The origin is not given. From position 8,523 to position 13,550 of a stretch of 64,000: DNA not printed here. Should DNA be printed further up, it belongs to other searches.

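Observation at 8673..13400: Orphan 1,575-aa protein: Tat-type motif, large unrecognisable N-terminal body, acidic helical C-terminus with ~5 hydrophobic segments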

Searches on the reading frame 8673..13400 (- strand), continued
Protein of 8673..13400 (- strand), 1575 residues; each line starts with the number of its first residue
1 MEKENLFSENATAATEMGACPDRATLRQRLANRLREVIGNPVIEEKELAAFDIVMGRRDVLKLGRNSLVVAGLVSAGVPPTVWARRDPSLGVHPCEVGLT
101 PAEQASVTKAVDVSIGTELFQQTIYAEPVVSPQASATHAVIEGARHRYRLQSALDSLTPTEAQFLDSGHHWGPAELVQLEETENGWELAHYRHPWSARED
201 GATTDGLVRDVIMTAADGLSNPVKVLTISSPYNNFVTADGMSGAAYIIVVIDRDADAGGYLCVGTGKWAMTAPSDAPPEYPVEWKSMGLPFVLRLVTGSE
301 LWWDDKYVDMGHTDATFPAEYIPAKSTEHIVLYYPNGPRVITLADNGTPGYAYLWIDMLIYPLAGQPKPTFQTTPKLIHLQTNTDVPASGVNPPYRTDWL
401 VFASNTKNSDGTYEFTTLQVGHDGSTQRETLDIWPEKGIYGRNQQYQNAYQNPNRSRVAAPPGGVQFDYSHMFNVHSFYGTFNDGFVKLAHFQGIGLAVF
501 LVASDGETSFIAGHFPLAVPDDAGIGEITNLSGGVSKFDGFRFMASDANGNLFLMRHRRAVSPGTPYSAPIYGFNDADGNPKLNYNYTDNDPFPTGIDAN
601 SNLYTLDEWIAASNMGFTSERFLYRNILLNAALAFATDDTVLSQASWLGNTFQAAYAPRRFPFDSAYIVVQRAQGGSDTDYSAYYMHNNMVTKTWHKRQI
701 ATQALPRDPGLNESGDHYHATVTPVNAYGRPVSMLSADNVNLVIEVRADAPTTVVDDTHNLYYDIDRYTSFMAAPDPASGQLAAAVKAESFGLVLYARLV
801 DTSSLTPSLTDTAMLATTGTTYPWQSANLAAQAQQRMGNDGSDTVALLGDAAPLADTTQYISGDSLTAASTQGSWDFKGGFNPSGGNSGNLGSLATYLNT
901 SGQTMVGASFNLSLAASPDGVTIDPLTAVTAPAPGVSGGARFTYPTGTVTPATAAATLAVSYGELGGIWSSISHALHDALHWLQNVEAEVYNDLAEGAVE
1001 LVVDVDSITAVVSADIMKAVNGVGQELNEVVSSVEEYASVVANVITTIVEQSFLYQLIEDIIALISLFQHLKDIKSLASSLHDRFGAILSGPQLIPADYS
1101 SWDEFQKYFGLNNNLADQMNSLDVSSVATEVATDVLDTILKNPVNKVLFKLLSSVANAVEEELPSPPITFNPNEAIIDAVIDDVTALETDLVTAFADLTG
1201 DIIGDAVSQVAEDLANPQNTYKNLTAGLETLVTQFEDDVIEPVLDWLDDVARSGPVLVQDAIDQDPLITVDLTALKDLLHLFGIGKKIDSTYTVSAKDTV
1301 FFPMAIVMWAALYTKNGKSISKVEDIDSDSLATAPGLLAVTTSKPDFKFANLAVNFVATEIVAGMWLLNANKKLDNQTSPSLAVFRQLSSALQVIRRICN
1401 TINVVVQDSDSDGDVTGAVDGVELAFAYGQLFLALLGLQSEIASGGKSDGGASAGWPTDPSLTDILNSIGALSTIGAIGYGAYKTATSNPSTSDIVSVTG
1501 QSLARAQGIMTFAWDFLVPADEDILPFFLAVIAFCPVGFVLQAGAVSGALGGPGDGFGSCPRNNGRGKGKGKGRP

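Call 56: search_protein_families(library=pfam, proteins=[P0014], max_evalue=0.01)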
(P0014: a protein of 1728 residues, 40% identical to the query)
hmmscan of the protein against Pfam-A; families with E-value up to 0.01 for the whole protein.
P0014 (1728 aa): 0 families

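Call 62: search_solved_structures(query=A1, max_evalue=10)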
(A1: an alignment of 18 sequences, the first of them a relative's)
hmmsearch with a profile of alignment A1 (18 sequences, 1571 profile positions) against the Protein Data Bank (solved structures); distinct sequences matched with E-value up to 10: 7.
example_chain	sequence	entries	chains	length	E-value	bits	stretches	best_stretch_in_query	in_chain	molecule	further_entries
2lse_A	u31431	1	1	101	0.52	10.9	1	1169-1248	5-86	Four Helix Bundle Protein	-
8g9k_A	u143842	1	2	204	0.58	10.8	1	1138-1257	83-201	THR2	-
7yop_A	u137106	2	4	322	0.94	10.1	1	1225-1293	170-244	Cell division protein FtsZ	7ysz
4huh_A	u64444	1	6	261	1.1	9.9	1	1079-1187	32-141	Tail connector protein Gp15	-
3j2m_A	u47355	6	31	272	1.2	9.8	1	1079-1187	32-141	Tail connector protein Gp15 | gp15, tail terminator protein | Tail completion protein gp15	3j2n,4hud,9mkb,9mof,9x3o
7bqq_A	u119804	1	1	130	1.6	9.3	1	1165-1256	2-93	Gogy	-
4uos_A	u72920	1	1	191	2.3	8.8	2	1123-1255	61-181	DESIGNED HELICAL BUNDLE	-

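Call 63: find_encoding_contigs(protein=P0012, flank=8000, max_places=1)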
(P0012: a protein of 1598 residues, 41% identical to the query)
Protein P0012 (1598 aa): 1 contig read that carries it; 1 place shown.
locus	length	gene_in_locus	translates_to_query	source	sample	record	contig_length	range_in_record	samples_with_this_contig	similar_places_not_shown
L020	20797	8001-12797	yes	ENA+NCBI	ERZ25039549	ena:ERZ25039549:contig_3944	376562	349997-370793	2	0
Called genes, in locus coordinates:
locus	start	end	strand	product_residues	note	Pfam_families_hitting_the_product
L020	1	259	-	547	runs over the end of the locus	PF13007:LZ_Tnp_IS66, PF03050:DDE_Tnp_IS66, PF13817:DDE_Tnp_IS66_C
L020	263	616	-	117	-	PF05717:TnpB_IS66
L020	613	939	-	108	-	-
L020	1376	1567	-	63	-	-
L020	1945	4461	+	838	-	-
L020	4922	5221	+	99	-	PF13683:rve_3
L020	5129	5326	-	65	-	-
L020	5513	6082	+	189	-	-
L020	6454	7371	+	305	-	-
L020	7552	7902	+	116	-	-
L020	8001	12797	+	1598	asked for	-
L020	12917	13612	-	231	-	PF13683:rve_3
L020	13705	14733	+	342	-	PF13565:HTH_32 (weak), PF13683:rve_3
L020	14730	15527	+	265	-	PF03641:Lysine_decarbox, PF11892:PpnN_C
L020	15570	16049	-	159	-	PF13683:rve_3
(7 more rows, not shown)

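Call 64: find_encoding_contigs(protein=P0018, flank=8000, max_places=1)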
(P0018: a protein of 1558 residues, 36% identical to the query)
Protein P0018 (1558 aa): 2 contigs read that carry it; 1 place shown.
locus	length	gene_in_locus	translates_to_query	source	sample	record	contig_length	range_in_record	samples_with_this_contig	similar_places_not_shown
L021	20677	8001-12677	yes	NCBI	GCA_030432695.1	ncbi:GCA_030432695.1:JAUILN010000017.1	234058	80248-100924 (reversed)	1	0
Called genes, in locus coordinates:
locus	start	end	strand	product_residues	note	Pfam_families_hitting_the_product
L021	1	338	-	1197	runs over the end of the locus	PF12770:CHAT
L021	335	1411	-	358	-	-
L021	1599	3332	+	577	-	-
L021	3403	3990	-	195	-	-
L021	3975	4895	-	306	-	PF02958:EcKL, PF07914:DUF1679 (weak)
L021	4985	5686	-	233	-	PF00106:adh_short, PF01370:Epimerase (faint), PF08659:KR, PF13561:adh_short_C2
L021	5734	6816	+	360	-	PF01112:Asparaginase_2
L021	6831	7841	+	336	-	-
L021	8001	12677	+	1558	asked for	-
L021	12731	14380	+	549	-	PF05960:DUF885 (faint)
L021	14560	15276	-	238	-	PF20772:TACO1_YebC_N, PF01709:Transcrip_reg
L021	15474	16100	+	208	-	-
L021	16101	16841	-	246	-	-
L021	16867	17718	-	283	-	PF02932:Neur_chan_memb (weak)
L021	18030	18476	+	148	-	-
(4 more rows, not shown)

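Call 65: find_encoding_contigs(protein=P0008, flank=8000, max_places=1)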
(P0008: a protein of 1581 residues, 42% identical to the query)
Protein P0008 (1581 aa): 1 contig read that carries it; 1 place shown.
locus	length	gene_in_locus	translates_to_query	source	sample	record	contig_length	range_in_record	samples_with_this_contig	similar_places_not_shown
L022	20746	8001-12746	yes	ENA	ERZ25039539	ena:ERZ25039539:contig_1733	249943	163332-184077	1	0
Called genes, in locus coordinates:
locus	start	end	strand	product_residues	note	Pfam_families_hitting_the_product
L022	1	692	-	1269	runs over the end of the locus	PF07694:5TM-5TMR_LYT, PF00989:PAS, PF13188:PAS_8, PF13426:PAS_9, PF08447:PAS_3, PF00989:PAS, PF13188:PAS_8, PF08447:PAS_3, +7 more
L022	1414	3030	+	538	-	PF06863:DUF1254, PF06742:DUF1214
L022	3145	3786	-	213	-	-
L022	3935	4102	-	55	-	PF02518:HATPase_c (weak)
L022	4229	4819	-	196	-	PF13596:PAS_10 (weak)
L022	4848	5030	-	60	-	-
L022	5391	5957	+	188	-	-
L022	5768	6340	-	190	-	-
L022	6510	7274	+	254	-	-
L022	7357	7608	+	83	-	-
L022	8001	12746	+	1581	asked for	-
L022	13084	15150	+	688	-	PF00989:PAS (weak), PF13188:PAS_8 (weak), PF13426:PAS_9, PF08448:PAS_4, PF13188:PAS_8, PF13426:PAS_9, PF00990:GGDEF, PF00563:EAL, +2 more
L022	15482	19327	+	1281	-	PF13426:PAS_9, PF08448:PAS_4, PF00989:PAS, PF08447:PAS_3, PF08448:PAS_4, PF13426:PAS_9, PF00989:PAS, PF13426:PAS_9, +13 more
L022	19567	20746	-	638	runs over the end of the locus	PF00111:Fer2, PF17650:RACo_linker, PF17651:Raco_middle, PF14574:RACo_C_ter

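Call 66: find_encoding_contigs(protein=P0015, flank=8000, max_places=1)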
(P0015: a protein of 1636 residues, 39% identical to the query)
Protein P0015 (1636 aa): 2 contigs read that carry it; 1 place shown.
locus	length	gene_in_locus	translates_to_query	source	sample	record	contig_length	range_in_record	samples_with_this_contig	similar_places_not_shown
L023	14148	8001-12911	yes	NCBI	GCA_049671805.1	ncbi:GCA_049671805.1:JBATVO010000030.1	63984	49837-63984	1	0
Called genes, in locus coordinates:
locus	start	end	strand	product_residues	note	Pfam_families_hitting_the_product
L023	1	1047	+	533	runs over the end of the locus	-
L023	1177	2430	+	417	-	PF00890:FAD_binding_2 (faint), PF01266:DAO (faint), PF01494:FAD_binding_3, PF12831:FAD_oxidored (faint)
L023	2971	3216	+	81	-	-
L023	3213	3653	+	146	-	PF01850:PIN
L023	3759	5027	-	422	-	PF00654:Voltage_CLC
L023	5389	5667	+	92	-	-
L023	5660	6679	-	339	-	PF14525:AraC_binding_2 (weak), PF12833:HTH_18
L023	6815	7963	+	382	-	PF01266:DAO (faint), PF01494:FAD_binding_3, PF01593:Amino_oxidase (faint), PF07992:Pyr_redox_2 (faint), PF13450:NAD_binding_8 (faint)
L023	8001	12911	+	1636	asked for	-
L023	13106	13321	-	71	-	-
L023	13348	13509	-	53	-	-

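Call 67: search_dna_similar(query=window:8676-13400:-, collection=plasmids, mode=protein, max_evalue=0.001, max_rows=15)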
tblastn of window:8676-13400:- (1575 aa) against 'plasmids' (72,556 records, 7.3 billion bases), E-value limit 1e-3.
No match.

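Call 68: search_dna_similar(query=window:8676-13400:-, collection=phages, mode=protein, max_evalue=0.001, max_rows=10)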
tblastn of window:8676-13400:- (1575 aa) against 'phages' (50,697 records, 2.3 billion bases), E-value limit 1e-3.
No match.

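Call 89: find_related_loci(query=A1, collection=metagenome_contigs, flank=6000)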
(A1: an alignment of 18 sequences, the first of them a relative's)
Query A1 (1575 aa) in metagenome_contigs; peptide patterns used: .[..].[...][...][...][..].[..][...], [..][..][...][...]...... (x = any residue, [..] = any of these).
54 stretches matched a pattern; 6 encode a relative of the query (tblastn E <= 1e-3); 6 distinct loci.
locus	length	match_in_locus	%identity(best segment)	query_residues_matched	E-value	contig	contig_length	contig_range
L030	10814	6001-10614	39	26-1529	0e+0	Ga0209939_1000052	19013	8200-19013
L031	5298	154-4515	36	26-1444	0e+0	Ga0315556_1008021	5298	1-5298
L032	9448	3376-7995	36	25-1547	0e+0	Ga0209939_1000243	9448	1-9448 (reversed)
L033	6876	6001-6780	48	26-284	5e-72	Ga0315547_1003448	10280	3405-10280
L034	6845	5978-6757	47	26-284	2e-71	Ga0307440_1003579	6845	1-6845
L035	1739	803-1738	41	856-1159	7e-59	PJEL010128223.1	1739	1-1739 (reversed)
